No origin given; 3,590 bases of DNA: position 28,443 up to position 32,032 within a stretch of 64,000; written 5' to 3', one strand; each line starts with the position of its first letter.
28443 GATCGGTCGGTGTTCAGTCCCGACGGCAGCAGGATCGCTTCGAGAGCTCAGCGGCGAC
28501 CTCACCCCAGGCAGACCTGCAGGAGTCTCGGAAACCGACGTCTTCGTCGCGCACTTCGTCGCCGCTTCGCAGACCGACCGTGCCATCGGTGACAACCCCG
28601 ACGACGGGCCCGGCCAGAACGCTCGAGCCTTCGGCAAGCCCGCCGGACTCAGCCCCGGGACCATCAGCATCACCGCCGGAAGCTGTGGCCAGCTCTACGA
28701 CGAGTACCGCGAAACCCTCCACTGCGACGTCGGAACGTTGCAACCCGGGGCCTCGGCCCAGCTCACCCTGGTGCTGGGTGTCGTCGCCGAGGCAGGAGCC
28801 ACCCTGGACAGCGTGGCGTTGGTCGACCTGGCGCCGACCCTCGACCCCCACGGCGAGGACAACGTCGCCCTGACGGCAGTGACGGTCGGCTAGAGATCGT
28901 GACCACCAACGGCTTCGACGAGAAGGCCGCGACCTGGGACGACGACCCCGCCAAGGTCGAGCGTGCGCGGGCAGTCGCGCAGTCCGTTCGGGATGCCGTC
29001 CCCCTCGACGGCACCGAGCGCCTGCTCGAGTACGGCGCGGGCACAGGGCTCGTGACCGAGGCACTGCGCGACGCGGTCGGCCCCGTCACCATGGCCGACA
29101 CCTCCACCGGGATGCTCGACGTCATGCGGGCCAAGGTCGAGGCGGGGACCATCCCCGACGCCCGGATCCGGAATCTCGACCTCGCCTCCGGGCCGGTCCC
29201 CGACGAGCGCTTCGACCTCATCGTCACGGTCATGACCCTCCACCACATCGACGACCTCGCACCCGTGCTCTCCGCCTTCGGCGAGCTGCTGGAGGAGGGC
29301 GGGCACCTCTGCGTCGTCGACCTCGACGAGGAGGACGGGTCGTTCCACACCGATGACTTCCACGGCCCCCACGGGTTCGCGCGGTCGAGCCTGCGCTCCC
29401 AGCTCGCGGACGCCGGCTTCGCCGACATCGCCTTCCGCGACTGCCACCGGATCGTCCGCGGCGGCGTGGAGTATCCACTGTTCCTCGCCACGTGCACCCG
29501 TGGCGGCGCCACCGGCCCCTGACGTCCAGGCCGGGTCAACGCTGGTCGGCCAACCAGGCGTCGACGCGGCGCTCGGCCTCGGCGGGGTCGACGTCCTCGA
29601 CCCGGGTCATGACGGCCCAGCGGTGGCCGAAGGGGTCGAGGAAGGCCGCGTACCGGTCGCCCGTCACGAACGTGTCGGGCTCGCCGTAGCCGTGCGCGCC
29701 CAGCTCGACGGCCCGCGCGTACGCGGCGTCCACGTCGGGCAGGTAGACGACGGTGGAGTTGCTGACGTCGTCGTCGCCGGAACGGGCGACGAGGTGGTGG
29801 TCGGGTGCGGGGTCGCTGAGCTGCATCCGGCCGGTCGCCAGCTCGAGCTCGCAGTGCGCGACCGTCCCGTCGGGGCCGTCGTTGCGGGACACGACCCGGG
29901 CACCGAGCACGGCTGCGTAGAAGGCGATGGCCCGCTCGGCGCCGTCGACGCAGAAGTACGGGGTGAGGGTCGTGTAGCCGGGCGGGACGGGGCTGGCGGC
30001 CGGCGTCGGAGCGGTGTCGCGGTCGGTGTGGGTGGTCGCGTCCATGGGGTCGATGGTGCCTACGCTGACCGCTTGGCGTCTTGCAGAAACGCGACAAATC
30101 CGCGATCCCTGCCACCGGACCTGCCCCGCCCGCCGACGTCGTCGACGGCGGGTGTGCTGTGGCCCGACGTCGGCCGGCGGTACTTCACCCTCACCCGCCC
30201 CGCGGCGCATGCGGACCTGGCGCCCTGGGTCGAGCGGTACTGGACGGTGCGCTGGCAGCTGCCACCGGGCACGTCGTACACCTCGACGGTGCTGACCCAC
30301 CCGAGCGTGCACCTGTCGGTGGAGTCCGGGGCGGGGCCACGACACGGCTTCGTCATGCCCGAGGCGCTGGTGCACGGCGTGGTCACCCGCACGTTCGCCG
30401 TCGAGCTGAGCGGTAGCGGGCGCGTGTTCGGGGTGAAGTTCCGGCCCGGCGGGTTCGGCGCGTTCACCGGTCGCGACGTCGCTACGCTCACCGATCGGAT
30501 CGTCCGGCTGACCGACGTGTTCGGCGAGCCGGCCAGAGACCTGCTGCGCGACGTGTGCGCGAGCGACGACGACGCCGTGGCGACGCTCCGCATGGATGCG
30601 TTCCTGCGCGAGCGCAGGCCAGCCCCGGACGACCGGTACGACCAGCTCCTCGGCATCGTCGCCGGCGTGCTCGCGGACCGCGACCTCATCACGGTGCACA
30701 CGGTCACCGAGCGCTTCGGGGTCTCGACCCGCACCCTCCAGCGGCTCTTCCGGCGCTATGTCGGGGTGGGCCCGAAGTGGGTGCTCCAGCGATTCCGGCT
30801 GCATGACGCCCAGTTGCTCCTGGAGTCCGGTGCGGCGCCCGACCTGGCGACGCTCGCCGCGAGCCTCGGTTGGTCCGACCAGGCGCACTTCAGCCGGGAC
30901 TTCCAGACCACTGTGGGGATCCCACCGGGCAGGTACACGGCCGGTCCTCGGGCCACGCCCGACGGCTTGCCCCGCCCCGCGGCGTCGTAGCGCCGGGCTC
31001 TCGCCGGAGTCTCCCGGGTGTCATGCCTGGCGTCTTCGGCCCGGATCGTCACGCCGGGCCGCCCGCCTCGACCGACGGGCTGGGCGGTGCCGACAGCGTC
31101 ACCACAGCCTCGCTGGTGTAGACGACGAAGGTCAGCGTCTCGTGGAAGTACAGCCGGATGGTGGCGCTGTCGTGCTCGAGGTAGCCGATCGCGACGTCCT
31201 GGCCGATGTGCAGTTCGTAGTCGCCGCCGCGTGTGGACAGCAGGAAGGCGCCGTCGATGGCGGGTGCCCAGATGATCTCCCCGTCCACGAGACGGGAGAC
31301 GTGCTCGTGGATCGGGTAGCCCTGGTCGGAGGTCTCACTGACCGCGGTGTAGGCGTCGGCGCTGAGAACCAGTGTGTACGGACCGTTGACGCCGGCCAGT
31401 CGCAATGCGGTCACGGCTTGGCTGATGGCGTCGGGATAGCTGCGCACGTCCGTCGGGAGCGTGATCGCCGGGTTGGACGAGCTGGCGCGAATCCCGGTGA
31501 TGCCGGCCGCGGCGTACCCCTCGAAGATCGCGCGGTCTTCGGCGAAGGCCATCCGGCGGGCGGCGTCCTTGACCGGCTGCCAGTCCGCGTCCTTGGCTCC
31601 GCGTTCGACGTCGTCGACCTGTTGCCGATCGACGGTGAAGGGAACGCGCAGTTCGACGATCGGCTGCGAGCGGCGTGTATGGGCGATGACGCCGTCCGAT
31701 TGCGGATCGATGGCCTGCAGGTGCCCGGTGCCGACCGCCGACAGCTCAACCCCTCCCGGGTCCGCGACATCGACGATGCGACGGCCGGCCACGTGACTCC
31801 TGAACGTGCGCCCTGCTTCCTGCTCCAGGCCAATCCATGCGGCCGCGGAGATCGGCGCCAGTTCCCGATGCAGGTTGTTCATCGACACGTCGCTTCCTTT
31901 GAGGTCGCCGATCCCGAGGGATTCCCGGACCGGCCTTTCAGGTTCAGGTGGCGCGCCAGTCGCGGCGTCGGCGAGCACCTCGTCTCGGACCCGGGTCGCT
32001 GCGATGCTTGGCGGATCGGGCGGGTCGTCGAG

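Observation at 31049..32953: DyP peroxidase ORF reads through, without a stop codon, into the encapsulin shell gene (cargo-shell fusion with a retained internal RBS and ATG)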

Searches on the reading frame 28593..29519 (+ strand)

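Call 23: search_protein_families(library=pfam, proteins=[window:28593-29519:+], max_evalue=0.001)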
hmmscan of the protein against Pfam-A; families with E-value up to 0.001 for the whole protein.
window:28593-29519:+ (309 aa): 6 families
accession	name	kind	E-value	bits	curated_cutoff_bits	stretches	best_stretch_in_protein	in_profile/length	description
PF13489.12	Methyltransf_23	-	7.9e-17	61.9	27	1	124-278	5-161/164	Methyltransferase domain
PF08241.18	Methyltransf_11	-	3.5e-15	56.8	21.2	1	145-240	1-94/95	Methyltransferase domain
PF13649.12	Methyltransf_25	-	2.1e-14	54.4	27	1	145-237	2-97/97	Methyltransferase domain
PF08242.18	Methyltransf_12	-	1.4e-11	45.4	30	1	145-239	1-98/98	Methyltransferase domain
PF13847.12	Methyltransf_31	-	9.5e-09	35.5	27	1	140-245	3-113/145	Methyltransferase domain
PF01209.24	Ubie_methyltran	-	0.00029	20.7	20.1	1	142-244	49-154/233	ubiE/COQ5 methyltransferase family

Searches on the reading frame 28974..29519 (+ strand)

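Call 45: search_protein_families(library=pfam, proteins=[window:28974-29519:+], max_evalue=0.001)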
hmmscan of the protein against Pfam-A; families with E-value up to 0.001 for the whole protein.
window:28974-29519:+ (182 aa): 7 families
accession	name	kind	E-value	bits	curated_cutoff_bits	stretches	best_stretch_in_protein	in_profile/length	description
PF13489.12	Methyltransf_23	-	1.6e-16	60.9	27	1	11-151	20-161/164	Methyltransferase domain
PF08241.18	Methyltransf_11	-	1.1e-15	58.5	21.2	1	18-113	1-94/95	Methyltransferase domain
PF13649.12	Methyltransf_25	-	7.9e-15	55.8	27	1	18-110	2-97/97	Methyltransferase domain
PF08242.18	Methyltransf_12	-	6.1e-12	46.6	30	1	18-112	1-98/98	Methyltransferase domain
PF13847.12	Methyltransf_31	-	3.3e-09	37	27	1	13-118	3-113/145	Methyltransferase domain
PF01209.24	Ubie_methyltran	-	9e-05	22.4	20.1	1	15-117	49-154/233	ubiE/COQ5 methyltransferase family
PF05175.20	MTS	-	0.00033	20.8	23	1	14-115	32-139/170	Methyltransferase small domain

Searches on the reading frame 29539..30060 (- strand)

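Call 45: search_protein_families(library=pfam, proteins=[window:29539-30060:-], max_evalue=0.001)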
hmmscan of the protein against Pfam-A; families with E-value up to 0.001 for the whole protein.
window:29539-30060:- (174 aa): 2 families
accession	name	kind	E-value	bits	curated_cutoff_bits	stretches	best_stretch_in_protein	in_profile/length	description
PF00903.31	Glyoxalase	-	4.5e-14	53.3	20.6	1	37-149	8-120/121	Glyoxalase/Bleomycin resistance protein/Dioxygenase superfamily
PF18029.7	Glyoxalase_6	-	6e-08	33.7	23.6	1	38-150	4-105/106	Glyoxalase-like domain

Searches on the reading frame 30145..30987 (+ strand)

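Call 45: search_protein_families(library=pfam, proteins=[window:30145-30987:+], max_evalue=0.001)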
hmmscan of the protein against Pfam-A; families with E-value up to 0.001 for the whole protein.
window:30145-30987:+ (281 aa): 4 families
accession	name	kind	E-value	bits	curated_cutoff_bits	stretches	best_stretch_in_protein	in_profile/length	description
PF20240.3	DUF6597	-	3.7e-24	85.2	27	1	20-120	4-102/103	Domain of unknown function (DUF6597)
PF12833.13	HTH_18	-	1e-18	67.9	33.6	1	189-265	3-78/80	Helix-turn-helix domain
PF00165.29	HTH_AraC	-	1.4e-07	31.9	26.6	0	190-211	17-38/42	Bacterial regulatory helix-turn-helix proteins, AraC family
PF13542.12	HTH_Tnp_ISL3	-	0.00018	21.3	27.4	1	181-206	27-51/51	Helix-turn-helix domain of transposase family ISL3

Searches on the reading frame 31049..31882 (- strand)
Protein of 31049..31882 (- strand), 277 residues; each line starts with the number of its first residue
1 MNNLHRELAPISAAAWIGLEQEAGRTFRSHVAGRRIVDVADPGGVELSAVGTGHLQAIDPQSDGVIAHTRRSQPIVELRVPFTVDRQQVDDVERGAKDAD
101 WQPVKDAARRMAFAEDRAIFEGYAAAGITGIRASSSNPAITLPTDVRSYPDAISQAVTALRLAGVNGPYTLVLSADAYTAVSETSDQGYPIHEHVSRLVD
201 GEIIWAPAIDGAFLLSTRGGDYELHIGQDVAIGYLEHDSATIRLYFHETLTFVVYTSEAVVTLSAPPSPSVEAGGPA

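Call 17: find_encoding_contigs(protein=window:31049-31882:-, flank=5000, max_places=6)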
Protein window:31049-31882:- (277 aa): no gene with exactly this product is on record in the collection.
